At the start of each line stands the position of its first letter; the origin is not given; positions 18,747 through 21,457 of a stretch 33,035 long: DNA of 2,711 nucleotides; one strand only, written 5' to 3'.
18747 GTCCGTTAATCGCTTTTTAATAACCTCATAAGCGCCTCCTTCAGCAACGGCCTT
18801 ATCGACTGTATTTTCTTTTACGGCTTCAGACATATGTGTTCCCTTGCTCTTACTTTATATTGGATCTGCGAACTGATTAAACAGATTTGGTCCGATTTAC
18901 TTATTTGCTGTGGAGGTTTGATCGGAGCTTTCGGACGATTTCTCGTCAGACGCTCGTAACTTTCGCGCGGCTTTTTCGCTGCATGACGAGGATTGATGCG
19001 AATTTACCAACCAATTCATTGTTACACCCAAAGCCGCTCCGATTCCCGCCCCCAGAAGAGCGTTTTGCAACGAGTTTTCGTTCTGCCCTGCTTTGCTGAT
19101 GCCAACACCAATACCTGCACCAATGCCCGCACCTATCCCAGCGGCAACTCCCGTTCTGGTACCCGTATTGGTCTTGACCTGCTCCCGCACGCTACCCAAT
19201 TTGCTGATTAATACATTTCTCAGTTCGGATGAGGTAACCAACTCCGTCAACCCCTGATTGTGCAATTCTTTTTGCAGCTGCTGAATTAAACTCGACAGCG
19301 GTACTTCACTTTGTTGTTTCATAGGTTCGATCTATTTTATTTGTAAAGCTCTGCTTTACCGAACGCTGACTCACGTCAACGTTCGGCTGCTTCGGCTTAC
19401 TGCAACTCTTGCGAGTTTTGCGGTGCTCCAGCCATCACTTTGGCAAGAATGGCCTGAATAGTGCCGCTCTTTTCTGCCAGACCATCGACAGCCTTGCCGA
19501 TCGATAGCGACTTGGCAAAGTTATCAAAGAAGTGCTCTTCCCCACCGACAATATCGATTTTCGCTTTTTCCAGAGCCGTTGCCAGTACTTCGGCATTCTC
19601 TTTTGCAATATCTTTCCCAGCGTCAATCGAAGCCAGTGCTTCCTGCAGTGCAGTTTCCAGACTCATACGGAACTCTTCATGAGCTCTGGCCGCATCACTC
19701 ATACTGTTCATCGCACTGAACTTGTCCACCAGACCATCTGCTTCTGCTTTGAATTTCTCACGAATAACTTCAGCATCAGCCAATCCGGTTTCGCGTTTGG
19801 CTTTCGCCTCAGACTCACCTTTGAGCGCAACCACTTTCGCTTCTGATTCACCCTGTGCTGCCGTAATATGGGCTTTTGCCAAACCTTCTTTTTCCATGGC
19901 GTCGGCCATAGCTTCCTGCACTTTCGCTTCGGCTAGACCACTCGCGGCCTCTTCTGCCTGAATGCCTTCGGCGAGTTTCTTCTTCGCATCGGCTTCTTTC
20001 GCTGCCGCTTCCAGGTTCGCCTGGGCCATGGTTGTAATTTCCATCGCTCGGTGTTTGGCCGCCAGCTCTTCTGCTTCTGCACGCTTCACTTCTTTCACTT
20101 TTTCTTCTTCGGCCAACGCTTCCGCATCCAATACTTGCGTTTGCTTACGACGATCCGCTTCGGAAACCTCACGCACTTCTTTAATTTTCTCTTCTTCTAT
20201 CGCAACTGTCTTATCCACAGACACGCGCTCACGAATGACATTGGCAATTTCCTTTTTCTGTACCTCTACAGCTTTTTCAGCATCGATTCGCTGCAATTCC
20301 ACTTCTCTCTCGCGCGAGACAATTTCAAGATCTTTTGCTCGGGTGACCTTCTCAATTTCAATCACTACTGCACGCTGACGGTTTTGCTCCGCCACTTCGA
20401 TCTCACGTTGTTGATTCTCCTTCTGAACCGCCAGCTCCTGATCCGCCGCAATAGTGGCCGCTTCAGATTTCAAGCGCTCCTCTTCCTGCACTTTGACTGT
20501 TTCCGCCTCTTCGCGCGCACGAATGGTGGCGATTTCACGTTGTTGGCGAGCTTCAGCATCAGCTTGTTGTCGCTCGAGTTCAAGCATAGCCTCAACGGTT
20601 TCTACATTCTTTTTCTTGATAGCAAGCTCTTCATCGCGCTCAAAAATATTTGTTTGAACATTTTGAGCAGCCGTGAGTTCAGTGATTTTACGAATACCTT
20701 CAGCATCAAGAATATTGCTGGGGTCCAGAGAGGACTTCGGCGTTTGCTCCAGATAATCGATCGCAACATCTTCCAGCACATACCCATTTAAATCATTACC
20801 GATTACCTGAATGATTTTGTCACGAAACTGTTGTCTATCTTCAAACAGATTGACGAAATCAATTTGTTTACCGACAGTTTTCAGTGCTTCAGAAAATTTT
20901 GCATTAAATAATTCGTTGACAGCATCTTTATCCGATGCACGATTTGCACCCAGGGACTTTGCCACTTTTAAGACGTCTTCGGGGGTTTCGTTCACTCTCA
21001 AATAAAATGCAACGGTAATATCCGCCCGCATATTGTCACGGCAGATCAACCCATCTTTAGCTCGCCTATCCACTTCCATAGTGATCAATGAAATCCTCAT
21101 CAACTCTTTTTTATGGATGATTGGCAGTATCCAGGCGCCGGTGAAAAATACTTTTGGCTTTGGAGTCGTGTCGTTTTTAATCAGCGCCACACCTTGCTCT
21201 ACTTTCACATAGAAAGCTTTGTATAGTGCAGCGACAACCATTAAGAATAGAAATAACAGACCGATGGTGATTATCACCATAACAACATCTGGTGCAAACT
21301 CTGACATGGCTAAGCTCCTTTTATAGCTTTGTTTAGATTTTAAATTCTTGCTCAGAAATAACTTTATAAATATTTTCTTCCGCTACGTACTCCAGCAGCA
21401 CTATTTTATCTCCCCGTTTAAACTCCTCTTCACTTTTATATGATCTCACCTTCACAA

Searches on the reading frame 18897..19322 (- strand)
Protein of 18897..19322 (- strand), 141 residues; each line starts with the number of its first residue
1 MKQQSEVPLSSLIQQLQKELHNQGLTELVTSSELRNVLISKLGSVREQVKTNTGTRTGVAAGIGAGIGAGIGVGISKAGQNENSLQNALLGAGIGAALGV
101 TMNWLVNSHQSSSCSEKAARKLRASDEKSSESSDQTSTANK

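Call 4: search_protein_families(library=pfam, proteins=[window:18897-19322:-], max_evalue=0.01)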
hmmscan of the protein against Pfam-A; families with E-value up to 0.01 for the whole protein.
window:18897-19322:- (141 aa): 1 family
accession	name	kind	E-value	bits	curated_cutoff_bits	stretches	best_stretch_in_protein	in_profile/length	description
PF05818.17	TraT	-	0.00093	19.5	31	1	2-134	29-163/214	Enterobacterial TraT complement resistance protein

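Call 5: search_protein_families(library=ncbifam, proteins=[window:18897-19322:-], max_evalue=0.01)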
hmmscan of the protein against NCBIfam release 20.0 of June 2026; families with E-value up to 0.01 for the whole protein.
window:18897-19322:- (141 aa): 2 families
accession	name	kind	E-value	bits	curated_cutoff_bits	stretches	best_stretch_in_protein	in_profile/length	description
NF053611.1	YiaD_Gzip_OmpA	equivalog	3.1e-06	27.1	175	1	49-103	17-68/206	YiaD family glycine zipper/OmpA-like lipoprotein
NF007804.1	PRK10510.1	equivalog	0.00016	21.1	307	1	52-106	26-81/219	OmpA family lipoprotein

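Call 24: search_protein_families(library=padloc, proteins=[window:18897-19322:-], max_evalue=0.01)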
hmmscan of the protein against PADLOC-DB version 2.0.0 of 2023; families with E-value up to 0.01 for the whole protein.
window:18897-19322:- (141 aa): 0 families

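Call 25: search_protein_families(library=pfam, proteins=[window:18897-19322:-], max_evalue=10)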
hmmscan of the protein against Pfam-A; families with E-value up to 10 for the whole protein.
window:18897-19322:- (141 aa): 4 families
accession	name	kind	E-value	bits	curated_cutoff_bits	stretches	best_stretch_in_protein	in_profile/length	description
PF05818.17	TraT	-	0.00093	19.5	31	1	2-134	29-163/214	Enterobacterial TraT complement resistance protein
PF00654.25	Voltage_CLC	-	0.012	15.2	24.8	1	12-101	20-102/346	Voltage gated chloride channel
PF13441.11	Gly-zipper_YMGG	-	0.094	12.9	28.9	1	55-100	5-40/45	YMGG-like Gly-zipper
PF13488.11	Gly-zipper_Omp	-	5.3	7.5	25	2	63-99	1-35/46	Glycine zipper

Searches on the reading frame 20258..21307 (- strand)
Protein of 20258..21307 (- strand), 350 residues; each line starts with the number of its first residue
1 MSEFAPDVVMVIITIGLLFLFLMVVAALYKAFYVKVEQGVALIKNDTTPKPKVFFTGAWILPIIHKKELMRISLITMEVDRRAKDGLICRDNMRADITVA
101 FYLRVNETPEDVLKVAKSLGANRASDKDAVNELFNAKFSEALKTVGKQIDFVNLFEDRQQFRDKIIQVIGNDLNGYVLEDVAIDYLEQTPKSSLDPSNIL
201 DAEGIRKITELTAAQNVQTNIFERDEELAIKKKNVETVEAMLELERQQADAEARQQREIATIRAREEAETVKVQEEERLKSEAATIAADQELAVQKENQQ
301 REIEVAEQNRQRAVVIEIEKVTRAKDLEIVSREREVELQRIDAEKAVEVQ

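Call 91: search_solved_structures(query=A7, max_evalue=1)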
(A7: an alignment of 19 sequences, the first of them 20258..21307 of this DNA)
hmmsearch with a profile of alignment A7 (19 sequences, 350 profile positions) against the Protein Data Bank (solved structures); distinct sequences matched with E-value up to 1: 0.
